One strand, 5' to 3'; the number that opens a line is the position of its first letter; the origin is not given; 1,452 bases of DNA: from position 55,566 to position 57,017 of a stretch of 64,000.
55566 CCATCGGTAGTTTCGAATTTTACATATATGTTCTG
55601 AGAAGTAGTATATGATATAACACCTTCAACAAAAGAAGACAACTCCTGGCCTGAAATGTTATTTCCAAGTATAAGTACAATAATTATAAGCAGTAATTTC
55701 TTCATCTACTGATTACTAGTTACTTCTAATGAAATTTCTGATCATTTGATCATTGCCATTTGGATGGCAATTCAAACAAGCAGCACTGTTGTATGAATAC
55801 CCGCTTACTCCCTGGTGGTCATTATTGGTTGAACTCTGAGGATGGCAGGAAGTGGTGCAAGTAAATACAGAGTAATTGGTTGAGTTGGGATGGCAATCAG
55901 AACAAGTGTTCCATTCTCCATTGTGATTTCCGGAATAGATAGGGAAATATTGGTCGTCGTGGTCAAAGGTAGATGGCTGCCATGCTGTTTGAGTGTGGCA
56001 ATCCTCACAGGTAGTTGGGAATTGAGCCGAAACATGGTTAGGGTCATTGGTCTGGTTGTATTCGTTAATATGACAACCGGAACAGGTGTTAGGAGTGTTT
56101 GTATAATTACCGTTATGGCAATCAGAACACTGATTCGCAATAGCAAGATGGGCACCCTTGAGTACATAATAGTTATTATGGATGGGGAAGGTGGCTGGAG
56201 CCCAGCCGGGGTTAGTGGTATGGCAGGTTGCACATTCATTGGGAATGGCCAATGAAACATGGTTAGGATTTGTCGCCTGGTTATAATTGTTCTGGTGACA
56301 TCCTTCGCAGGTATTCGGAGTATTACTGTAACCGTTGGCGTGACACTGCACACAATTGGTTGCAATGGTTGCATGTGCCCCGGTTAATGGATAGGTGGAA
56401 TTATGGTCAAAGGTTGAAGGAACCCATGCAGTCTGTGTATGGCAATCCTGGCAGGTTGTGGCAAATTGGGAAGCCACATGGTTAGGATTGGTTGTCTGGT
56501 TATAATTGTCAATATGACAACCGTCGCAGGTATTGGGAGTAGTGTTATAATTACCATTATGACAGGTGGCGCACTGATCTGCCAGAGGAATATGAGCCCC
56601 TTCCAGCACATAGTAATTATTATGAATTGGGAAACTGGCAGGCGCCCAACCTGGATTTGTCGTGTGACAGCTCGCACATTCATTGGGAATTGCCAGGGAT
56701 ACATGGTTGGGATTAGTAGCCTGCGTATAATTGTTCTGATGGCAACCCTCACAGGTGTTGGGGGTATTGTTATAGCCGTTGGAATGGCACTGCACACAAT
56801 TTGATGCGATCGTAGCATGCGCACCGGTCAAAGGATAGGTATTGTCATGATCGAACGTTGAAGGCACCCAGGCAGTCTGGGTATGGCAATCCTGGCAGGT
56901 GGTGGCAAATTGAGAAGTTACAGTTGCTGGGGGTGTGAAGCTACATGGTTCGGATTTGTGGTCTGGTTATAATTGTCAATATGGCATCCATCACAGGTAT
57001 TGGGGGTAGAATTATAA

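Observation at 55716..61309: One collinear ~5.6 kb frame encodes ~70 heme-c sites with a modular A/B repeat architecture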

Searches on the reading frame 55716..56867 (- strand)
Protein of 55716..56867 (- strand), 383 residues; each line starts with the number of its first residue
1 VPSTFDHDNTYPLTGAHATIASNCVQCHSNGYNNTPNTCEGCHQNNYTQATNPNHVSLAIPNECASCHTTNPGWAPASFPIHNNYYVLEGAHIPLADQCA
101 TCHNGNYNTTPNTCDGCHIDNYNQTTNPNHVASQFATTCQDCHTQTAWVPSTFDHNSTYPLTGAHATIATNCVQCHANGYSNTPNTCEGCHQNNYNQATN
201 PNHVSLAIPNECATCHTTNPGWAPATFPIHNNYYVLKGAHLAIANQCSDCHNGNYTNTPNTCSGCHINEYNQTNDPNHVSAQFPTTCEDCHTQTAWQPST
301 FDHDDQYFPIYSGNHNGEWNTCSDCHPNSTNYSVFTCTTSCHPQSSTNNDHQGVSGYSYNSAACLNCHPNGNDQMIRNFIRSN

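Call 53: predict_structure(alignment_id=A3)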
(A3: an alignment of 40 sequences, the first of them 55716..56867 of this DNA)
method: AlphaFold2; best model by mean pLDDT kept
length: 383 residues; sequences in the alignment: 40
mean_pLDDT: 63.7   pTM: 0.36
mean pLDDT of the five models: 63.7, 59.9, 56.9, 56.4, 50.4
residues with pLDDT >= 90: 0; 70-90: 97; 50-70: 251; < 50: 35
segments of 3 or more residues with pLDDT < 50: 1-3, 70-78, 219-225, 308-312
pLDDT, mean of each block of 10 residues (from residue 1): 56 59 57 67 74 73 67 47 59 56 57 66 69 71 62 63 66 65 67 74 77 58 53 64 66 64 72 71 71 63 51 55 63 61 74 75 59 50 48
secondary structure, 60 per line:
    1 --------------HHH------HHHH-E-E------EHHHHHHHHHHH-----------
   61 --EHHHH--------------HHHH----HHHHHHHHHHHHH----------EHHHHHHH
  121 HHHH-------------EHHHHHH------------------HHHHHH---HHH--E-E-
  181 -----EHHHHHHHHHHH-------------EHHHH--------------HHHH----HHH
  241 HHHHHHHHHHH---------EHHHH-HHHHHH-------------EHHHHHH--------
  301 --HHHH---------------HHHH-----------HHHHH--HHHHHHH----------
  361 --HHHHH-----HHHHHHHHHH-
elements in order: H24-27 H39-49 H64-67 H82-85 H90-102 H114-124 H139-144 H163-168 H187-197 H212-215 H230-233 H238-251 H262-265 H267-272 H287-292 H303-306 H322-325 H337-341 H344-350 H363-367 H373-382

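Call 57: fold_search(model_id=the predicted structure, library=pdb)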
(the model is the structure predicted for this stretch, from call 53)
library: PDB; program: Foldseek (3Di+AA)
matches with E <= 10: 0; with E <= 0.001: 0
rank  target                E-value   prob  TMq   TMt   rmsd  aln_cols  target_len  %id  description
